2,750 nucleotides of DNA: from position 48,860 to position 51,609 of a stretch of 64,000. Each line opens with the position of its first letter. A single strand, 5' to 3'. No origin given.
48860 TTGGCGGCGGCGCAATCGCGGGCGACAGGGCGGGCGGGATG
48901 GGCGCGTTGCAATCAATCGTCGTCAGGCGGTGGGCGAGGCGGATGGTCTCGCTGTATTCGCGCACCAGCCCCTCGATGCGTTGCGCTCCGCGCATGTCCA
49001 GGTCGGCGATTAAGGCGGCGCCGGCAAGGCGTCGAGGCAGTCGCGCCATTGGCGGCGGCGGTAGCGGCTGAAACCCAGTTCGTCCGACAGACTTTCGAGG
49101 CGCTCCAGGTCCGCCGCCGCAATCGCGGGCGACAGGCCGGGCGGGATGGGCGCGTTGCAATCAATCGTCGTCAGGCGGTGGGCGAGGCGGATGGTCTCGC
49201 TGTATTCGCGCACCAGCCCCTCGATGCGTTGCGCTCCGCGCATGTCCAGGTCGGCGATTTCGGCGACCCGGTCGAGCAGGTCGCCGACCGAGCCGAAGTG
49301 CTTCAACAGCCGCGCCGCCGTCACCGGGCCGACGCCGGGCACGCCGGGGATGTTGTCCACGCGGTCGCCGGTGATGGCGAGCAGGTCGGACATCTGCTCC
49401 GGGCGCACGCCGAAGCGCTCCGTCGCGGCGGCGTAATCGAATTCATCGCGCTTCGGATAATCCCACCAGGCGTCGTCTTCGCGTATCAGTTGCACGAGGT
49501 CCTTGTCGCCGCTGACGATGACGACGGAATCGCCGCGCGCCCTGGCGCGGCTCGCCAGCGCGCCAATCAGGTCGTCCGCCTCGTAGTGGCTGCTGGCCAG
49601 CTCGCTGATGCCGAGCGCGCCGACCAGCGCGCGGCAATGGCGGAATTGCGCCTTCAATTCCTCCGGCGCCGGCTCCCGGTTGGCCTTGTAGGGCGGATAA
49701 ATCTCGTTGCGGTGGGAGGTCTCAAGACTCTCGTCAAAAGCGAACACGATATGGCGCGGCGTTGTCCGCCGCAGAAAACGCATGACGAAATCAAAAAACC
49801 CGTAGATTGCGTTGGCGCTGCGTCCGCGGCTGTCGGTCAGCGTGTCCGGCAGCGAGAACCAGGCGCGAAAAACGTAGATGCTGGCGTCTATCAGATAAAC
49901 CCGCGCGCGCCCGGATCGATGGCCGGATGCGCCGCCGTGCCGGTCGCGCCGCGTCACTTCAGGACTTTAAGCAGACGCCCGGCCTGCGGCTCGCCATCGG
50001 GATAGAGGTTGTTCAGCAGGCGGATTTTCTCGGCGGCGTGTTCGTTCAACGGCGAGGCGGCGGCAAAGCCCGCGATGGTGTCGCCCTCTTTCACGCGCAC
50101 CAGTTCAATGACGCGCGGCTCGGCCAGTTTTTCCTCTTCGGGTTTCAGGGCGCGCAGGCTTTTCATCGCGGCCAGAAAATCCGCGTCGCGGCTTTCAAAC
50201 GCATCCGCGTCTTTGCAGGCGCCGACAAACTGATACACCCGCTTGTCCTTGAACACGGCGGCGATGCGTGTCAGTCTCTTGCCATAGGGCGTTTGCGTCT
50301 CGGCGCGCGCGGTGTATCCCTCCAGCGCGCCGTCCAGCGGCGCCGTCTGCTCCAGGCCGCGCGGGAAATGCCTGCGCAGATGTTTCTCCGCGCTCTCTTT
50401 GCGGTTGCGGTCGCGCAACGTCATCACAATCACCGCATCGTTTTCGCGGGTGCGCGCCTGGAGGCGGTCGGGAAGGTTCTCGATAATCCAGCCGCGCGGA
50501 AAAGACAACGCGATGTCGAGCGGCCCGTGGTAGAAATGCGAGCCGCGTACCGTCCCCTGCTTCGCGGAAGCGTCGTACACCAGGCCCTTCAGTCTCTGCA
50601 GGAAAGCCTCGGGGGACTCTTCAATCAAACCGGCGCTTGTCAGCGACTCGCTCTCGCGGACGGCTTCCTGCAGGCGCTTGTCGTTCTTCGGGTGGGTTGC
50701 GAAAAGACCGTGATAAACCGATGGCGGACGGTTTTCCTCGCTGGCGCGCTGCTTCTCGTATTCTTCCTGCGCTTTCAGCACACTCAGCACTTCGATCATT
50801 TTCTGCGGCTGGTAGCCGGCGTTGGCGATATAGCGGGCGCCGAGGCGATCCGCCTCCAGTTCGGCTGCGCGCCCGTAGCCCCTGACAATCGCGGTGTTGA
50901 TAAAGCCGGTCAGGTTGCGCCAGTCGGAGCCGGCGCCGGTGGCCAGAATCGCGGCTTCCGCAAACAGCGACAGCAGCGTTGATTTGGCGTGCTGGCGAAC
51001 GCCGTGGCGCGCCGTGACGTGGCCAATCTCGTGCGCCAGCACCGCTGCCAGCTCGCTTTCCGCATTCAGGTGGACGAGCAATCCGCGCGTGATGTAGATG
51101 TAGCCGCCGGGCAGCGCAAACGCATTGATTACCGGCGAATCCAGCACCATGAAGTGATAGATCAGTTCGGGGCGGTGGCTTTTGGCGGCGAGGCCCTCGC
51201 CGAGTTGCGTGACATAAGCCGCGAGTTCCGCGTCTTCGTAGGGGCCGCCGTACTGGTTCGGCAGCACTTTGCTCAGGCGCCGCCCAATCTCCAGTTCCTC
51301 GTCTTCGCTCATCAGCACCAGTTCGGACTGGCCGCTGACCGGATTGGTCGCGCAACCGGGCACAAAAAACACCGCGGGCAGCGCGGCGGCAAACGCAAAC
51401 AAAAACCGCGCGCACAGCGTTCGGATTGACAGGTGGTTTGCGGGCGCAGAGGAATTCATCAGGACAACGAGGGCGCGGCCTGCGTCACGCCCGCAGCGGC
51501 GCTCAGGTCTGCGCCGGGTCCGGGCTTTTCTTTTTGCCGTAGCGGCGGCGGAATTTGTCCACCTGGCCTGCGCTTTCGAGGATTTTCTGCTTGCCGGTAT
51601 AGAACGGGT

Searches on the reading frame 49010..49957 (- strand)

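Call 60: search_protein_families(library=pfam, proteins=[window:49010-49957:-], max_evalue=0.001)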
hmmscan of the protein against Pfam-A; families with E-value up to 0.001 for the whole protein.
window:49010-49957:- (315 aa): 3 families
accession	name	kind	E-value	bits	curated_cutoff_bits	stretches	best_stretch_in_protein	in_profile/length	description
PF02739.22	5_3_exonuc_N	-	1.7e-45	155.1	34.3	1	20-183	2-164/164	5'-3' exonuclease, N-terminal resolvase-like domain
PF01367.25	5_3_exonuc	-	5.2e-22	78.6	40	1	184-274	1-85/97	5'-3' exonuclease, C-terminal SAM fold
PF14520.12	HHH_5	-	3.6e-05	24.6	27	1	205-230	6-32/57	Helix-hairpin-helix domain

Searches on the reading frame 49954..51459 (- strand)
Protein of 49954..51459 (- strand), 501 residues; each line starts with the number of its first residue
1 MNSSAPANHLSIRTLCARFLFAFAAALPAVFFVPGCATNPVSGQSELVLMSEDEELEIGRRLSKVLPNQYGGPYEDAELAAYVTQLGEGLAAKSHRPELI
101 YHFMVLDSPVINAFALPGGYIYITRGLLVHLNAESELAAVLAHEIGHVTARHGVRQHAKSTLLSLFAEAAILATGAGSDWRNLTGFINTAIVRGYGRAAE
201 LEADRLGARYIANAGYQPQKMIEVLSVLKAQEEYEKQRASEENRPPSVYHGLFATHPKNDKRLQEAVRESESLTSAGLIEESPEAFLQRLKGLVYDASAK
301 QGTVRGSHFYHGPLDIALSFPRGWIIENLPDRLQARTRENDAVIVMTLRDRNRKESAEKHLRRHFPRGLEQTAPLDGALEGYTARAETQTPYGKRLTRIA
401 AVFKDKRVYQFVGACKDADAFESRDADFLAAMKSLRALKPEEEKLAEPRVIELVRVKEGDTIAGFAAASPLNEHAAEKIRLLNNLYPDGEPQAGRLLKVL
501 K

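Call 14: search_protein_families(library=pfam, proteins=[window:49954-51459:-], max_evalue=0.00001)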
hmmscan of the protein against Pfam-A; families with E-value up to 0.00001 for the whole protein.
window:49954-51459:- (501 aa): 1 family
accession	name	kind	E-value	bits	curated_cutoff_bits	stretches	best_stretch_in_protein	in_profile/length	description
PF01435.24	Peptidase_M48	-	2.5e-37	129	20.3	1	80-267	4-183/186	Peptidase family M48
